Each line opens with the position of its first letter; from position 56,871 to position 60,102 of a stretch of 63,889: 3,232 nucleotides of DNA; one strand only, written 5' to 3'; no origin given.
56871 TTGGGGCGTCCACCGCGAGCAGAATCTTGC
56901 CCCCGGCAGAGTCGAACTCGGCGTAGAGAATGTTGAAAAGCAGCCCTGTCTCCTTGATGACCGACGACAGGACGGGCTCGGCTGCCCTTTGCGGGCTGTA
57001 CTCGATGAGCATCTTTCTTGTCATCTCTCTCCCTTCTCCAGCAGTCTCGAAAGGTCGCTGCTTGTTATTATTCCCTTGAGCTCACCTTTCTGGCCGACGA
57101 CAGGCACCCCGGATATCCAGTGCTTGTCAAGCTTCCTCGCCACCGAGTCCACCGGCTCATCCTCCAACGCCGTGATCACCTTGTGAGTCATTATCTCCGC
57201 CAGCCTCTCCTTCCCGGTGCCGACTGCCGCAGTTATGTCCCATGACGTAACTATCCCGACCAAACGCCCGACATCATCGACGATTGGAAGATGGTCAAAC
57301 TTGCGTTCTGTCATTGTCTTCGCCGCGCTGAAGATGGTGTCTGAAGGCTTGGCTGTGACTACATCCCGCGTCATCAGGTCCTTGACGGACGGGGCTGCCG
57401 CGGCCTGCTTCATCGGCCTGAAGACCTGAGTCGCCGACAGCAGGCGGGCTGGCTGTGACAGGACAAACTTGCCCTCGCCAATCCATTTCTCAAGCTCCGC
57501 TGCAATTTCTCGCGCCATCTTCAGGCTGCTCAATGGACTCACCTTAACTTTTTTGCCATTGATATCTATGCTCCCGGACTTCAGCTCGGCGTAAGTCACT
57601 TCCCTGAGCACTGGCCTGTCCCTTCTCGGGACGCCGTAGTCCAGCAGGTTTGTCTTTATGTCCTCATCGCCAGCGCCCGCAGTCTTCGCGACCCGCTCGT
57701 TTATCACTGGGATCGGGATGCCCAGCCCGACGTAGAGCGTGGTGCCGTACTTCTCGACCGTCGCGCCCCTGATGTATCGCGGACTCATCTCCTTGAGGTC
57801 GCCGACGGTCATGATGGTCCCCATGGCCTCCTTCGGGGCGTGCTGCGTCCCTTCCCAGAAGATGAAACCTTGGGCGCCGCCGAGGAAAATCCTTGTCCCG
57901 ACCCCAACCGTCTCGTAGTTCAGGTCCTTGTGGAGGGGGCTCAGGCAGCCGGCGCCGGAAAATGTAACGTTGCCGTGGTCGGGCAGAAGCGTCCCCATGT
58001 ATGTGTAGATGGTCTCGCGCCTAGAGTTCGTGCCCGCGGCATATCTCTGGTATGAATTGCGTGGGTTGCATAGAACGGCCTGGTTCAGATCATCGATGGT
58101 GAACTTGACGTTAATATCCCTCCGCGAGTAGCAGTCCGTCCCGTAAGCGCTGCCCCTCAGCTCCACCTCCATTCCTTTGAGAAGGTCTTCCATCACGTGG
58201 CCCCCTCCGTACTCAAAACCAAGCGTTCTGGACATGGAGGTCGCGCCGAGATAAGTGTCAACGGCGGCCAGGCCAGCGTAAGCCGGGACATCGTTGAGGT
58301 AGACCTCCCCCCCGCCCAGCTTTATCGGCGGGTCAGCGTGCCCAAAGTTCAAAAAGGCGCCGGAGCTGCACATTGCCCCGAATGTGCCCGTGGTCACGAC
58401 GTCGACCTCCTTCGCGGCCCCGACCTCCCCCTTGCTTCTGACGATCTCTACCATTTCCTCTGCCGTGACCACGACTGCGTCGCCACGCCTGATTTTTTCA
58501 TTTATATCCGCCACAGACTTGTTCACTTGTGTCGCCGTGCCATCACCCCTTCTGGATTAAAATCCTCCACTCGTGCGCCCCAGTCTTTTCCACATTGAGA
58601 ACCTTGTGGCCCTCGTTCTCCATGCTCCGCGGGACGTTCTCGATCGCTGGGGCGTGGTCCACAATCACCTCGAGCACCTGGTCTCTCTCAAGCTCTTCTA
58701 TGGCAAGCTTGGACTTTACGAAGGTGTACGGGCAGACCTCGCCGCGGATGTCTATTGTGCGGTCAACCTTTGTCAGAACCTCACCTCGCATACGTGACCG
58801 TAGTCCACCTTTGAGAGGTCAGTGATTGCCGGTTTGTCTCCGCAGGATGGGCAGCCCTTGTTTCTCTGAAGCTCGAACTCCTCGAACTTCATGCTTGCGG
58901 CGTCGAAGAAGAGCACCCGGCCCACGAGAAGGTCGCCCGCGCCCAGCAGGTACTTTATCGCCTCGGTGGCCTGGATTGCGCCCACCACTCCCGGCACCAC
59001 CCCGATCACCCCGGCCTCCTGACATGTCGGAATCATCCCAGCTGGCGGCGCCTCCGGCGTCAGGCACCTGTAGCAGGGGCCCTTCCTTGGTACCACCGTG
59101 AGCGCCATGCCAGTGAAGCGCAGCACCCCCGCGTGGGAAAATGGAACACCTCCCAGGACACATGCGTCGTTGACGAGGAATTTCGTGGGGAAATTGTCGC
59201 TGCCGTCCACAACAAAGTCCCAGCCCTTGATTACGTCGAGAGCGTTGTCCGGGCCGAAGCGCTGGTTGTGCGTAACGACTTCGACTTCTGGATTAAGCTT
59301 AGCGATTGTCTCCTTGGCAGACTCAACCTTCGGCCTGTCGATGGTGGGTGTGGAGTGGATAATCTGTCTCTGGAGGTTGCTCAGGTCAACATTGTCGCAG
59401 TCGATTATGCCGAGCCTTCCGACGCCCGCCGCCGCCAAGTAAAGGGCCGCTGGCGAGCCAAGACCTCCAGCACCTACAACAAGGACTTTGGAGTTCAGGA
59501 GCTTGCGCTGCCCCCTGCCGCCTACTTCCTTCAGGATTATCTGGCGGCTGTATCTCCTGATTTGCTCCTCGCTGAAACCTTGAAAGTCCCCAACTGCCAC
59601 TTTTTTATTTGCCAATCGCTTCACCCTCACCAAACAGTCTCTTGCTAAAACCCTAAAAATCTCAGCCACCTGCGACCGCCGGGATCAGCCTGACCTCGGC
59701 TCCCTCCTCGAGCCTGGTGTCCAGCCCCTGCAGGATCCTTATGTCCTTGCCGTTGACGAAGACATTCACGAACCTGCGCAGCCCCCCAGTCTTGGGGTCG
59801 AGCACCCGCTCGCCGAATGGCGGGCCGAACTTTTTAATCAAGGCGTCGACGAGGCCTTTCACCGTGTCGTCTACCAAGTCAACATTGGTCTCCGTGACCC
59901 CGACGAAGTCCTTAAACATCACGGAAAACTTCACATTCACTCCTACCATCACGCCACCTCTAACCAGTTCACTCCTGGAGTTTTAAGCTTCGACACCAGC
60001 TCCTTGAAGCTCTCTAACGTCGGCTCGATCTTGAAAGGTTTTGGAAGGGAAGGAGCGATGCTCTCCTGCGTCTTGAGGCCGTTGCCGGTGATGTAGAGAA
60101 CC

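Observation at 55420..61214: Overlapping seven-gene operon joining a ubiquitin-like sulfur-carrier/E1/TusA relay to the methanogen-type homocysteine machinery, with a convergent JAMM peptidase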

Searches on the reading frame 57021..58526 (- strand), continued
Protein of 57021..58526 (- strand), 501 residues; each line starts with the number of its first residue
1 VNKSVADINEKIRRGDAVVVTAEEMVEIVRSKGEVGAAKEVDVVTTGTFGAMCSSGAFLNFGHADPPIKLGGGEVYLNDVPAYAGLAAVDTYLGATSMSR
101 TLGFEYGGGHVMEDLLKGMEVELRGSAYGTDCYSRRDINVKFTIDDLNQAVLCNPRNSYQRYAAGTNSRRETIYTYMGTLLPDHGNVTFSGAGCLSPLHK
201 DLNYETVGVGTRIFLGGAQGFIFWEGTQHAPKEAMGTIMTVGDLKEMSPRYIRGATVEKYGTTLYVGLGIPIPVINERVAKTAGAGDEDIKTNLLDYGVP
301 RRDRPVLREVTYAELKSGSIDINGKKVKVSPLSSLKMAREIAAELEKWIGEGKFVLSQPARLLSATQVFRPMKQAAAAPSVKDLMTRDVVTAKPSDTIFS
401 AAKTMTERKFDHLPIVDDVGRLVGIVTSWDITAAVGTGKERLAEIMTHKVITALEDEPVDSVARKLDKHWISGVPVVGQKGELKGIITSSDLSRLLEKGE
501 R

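Call 62: find_encoding_contigs(protein=P0225, flank=7000, max_places=2)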
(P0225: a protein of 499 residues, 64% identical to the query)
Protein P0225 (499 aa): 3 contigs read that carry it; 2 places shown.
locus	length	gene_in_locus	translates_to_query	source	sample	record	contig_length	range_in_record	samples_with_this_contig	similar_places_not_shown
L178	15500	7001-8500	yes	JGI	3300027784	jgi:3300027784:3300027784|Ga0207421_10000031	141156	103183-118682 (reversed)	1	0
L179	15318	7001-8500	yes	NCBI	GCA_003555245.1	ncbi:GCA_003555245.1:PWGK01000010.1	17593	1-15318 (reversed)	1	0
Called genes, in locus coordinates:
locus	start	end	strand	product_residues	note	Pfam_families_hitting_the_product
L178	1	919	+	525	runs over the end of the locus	PF01609:DDE_Tnp_1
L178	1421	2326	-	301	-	PF01048:PNP_UDP_1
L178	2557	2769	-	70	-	-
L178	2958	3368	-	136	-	PF04756:OST3_OST6 (weak), PF00085:Thioredoxin, PF13098:Thioredoxin_2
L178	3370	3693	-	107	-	PF01022:HTH_5, PF12802:MarR_2 (weak), PF12840:HTH_20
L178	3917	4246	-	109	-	PF00085:Thioredoxin, PF13098:Thioredoxin_2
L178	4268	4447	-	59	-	-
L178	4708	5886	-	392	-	PF00266:Aminotran_5, PF05889:SepSecS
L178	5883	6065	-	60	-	-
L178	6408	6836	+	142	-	PF02577:BFN_dom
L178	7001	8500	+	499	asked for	PF01837:HcyBio, PF00571:CBS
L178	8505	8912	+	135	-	PF09383:NIL, PF12838:Fer4_7 (weak), PF00037:Fer4, PF12797:Fer4_2 (weak), PF13237:Fer4_10, PF14697:Fer4_21, PF12838:Fer4_7, PF00037:Fer4, +7 more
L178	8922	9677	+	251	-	PF27030:AbpE_bact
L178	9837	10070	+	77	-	PF01037:AsnC_trans_reg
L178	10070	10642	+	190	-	PF13207:AAA_17, PF13238:AAA_18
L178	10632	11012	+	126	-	PF01877:RNA_binding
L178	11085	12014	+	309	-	PF00294:PfkB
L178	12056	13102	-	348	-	PF01008:IF-2B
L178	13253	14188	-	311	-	PF23023:Anti-Pycsar_Apyc1, PF00753:Lactamase_B, PF12706:Lactamase_B_2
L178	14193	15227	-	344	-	PF02926:THUMP (weak), PF01555:N6_N4_Mtase (weak), PF01170:UPF0020, PF05175:MTS (weak), PF13847:Methyltransf_31, PF13649:Methyltransf_25 (faint)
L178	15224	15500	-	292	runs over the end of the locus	PF13793:Pribosyltran_N, PF00156:Pribosyltran, PF14572:Pribosyl_synth, PF14681:UPRTase (weak)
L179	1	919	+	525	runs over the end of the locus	PF01609:DDE_Tnp_1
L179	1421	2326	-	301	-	PF01048:PNP_UDP_1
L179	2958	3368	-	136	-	PF04756:OST3_OST6 (weak), PF00085:Thioredoxin, PF13098:Thioredoxin_2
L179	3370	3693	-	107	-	PF01022:HTH_5, PF12802:MarR_2 (weak), PF12840:HTH_20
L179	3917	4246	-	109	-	PF00085:Thioredoxin, PF13098:Thioredoxin_2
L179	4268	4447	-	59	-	-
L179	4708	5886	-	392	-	PF00266:Aminotran_5, PF05889:SepSecS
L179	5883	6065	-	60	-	-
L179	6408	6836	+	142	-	PF02577:BFN_dom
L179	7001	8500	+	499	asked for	PF01837:HcyBio, PF00571:CBS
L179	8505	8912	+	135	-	PF09383:NIL, PF12838:Fer4_7 (weak), PF00037:Fer4, PF12797:Fer4_2 (weak), PF13237:Fer4_10, PF14697:Fer4_21, PF12838:Fer4_7, PF00037:Fer4, +7 more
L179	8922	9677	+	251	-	PF27030:AbpE_bact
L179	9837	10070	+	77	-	PF01037:AsnC_trans_reg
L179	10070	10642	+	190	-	PF13207:AAA_17, PF13238:AAA_18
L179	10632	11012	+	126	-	PF01877:RNA_binding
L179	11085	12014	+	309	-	PF00294:PfkB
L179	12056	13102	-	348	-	PF01008:IF-2B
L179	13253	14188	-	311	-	PF23023:Anti-Pycsar_Apyc1, PF00753:Lactamase_B, PF12706:Lactamase_B_2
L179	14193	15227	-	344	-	PF02926:THUMP (weak), PF01555:N6_N4_Mtase (weak), PF01170:UPF0020, PF05175:MTS (weak), PF13847:Methyltransf_31, PF13649:Methyltransf_25 (faint)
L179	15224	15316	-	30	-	?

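Call 67: search_solved_structures(query=window:57021-58526:-, max_evalue=0.00001, show_alignments=1)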
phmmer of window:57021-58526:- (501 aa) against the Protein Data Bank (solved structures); distinct sequences matched with E-value up to 0.00001: 44.
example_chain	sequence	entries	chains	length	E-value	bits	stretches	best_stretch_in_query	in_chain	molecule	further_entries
3kpc_A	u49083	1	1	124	4.8e-31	111.4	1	381-496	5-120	Uncharacterized protein MJ0100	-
3kpb_A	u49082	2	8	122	5.5e-31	111.2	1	381-496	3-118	Uncharacterized protein MJ0100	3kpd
3kh5_A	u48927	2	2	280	1.2e-24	90.3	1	381-437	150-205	protein MJ1225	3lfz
9znf_5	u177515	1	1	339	1.8e-21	79.8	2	381-442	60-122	CBS domain-containing protein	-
2cu0_A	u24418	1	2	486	3.5e-21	78.9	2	374-492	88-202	Inosine-5'-monophosphate dehydrogenase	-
9sr9_H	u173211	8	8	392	3.5e-16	62.4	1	380-492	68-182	Dehydrogenase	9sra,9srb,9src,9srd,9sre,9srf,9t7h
2yzq_A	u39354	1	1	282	7.3e-16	61.3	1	383-494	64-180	Putative uncharacterized protein PH1780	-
9e6q_3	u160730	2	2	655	1.3e-15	60.5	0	369-493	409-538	Putative signal-transduction protein with CBS domains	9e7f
4esy_A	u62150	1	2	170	1.5e-14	57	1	373-466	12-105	CBS domain containing membrane protein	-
2ef7_A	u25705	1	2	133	1.7e-13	53.5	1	381-497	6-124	Hypothetical protein ST2348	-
2p9m_A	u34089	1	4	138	2.4e-13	53.1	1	380-498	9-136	Hypothetical protein MJ0922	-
9znf_4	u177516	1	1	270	2e-12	50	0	389-493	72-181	CBS domain-containing protein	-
9zni_6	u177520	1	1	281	2.7e-12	49.5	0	381-493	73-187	CBS domain-containing protein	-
9z6r_A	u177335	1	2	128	2.8e-12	49.5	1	380-493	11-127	CBS domain containing protein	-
4gqy_A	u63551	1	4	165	2.1e-11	46.6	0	380-434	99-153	CBS domain-containing protein CBSX2, chloroplastic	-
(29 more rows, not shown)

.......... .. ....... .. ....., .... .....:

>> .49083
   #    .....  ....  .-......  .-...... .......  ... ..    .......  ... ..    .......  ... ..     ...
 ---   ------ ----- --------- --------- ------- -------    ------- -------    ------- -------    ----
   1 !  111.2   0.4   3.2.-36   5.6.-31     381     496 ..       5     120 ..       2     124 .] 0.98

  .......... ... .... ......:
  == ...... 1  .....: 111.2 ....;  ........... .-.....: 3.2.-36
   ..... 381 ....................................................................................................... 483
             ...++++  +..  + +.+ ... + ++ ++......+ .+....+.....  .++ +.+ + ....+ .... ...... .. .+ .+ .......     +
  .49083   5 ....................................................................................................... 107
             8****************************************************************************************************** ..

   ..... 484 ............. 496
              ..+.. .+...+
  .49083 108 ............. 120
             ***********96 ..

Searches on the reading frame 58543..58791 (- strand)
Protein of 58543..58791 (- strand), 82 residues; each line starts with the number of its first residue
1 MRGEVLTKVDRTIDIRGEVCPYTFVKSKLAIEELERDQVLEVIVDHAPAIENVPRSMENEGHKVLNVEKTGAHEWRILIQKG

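Call 3: search_protein_families(library=pfam, proteins=[window:58543-58791:-], max_evalue=0.01)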
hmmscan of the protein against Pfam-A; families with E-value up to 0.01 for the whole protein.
window:58543-58791:- (82 aa): 2 families
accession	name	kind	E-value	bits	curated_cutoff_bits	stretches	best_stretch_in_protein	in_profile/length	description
PF01206.22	TusA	-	2.1e-23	82.4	28.6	1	11-81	1-70/70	Sulfurtransferase TusA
PF10006.14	DUF2249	-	0.00019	21.6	29.5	1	13-81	2-70/70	Uncharacterized conserved protein (DUF2249)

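Call 4: search_protein_families(library=ncbifam, proteins=[window:58543-58791:-], max_evalue=0.01)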
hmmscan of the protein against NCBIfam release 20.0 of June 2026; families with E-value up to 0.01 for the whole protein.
window:58543-58791:- (82 aa): 4 families
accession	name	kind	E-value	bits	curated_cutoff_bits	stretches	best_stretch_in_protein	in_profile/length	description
NF008242.0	PRK11018.1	equivalog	1.5e-18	66.2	79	1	8-81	6-78/78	sulfurtransferase-like selenium metabolism protein YedF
NF041048.1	TusA_like_YeeD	exception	9.6e-10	38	147.5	1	13-81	4-72/72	thiosulfate utilization sulfurtransferase TsuB/YeeD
TIGR03527.1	selenium_YedF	equivalog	3.2e-09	36.9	110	1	13-81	1-68/194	sulfurtransferase-like selenium metabolism protein YedF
NF001423.0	PRK00299.1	equivalog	8e-05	22.4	78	1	5-82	4-80/82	sulfurtransferase TusA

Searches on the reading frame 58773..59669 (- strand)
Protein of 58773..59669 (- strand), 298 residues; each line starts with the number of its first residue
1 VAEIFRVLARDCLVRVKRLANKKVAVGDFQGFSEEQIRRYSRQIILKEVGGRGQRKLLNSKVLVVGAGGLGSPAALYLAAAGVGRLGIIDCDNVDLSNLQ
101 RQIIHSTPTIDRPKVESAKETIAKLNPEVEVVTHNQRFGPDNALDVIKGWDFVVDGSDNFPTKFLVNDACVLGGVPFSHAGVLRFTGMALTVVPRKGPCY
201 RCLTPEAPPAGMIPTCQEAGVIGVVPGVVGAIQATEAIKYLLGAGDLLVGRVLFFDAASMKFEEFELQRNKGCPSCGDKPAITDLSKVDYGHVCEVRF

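Call 3: search_protein_families(library=pfam, proteins=[window:58773-59669:-], max_evalue=0.01)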
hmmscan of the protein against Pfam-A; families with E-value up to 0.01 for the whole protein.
window:58773-59669:- (298 aa): 1 family
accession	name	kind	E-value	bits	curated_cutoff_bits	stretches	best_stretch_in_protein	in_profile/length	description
PF00899.27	ThiF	-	1e-82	277.4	28.1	1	40-274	1-237/238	ThiF family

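Call 4: search_protein_families(library=ncbifam, proteins=[window:58773-59669:-], max_evalue=0.01)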
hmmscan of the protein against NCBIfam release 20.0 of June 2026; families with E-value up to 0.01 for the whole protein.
window:58773-59669:- (298 aa): 23 families
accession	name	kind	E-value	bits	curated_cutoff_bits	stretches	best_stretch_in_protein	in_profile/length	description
NF006444.0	PRK08762.1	equivalog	1.2e-107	359.9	449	1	31-295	119-384/387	molybdopterin-synthase adenylyltransferase MoeB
NF047750.1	SAMPActivE1UbaA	equivalog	1.5e-106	355.6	450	1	34-297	7-268/270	SAMP-activating enzyme E1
NF005646.0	PRK07411.1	equivalog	3.5e-93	312.8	633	1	32-295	11-266/390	molybdopterin-synthase adenylyltransferase MoeB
NF005902.0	PRK07878.1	equivalog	5e-90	302.2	647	1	31-296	14-275/392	adenylyltransferase/sulfurtransferase MoeZ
NF004281.0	PRK05690.1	subfamily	8e-86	287.3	266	1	32-277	5-249/250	molybdopterin-synthase adenylyltransferase MoeB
TIGR02356.1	adenyl_thiF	equivalog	2.4e-75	252.4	275.25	1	39-241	1-203/203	thiazole biosynthesis adenylyltransferase ThiF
NF004111.0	PRK05600.1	equivalog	3.3e-67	227.2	437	1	27-270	9-255/371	ThiF family adenylyltransferase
TIGR02355.1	moeB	equivalog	2.4e-64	217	376.55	1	38-276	3-240/240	molybdopterin-synthase adenylyltransferase MoeB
NF009123.0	PRK12475.1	subfamily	2.6e-54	184.7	510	1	38-286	3-253/338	MoeB/ThiF family adenylyltransferase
NF006204.0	PRK08328.1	equivalog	6.5e-49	166.6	339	1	33-266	3-230/231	hypothetical protein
NF006395.0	PRK08644.1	equivalog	3.6e-27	95.4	159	1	45-170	16-140/215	sulfur carrier protein ThiS adenylyltransferase ThiF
NF006077.0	PRK08223.1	equivalog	2.7e-24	85.7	266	1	52-192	21-163/296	hypothetical protein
TIGR02354.1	thiF_fam2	equivalog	5.6e-20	72.1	152.2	1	54-169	16-130/200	thiamine biosynthesis protein ThiF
NF011696.0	PRK15116.1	equivalog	4.7e-16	59.3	304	1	52-172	23-144/268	tRNA cyclic N6-threonylcarbamoyladenosine(37) synthase TcdA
TIGR01408.1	Ube1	subfamily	6.6e-15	53.9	750.05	1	39-216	401-583/1008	ubiquitin-activating enzyme E1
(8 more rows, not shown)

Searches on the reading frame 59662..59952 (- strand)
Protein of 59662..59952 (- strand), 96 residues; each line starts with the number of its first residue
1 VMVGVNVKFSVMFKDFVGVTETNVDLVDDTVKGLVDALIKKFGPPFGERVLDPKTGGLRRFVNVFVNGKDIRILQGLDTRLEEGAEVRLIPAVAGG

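Call 3: search_protein_families(library=pfam, proteins=[window:59662-59952:-], max_evalue=0.01)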
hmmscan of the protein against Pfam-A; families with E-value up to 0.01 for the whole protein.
window:59662-59952:- (96 aa): 1 family
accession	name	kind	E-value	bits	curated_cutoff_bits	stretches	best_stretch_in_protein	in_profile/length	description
PF02597.26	ThiS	-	3e-11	44.1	22.5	1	15-96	9-76/76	ThiS family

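Call 4: search_protein_families(library=ncbifam, proteins=[window:59662-59952:-], max_evalue=0.01)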
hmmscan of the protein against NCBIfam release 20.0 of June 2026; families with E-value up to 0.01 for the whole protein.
window:59662-59952:- (96 aa): 4 families
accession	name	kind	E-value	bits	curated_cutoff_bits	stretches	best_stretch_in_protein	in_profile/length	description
NF041918.1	SAMP1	equivalog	1.3e-14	54.5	60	1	6-96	2-91/91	ubiquitin-like small modifier protein 1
TIGR01687.1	moaD_arch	subfamily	4e-14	52.9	49.5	1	5-96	1-88/88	MoaD family protein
NF053661.1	Urm1_like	equivalog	0.0011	19.1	70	1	62-96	47-79/79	Urm1-like protein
TIGR01682.1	moaD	equivalog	0.006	17.4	66.15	0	6-96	2-80/80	molybdopterin converting factor subunit 1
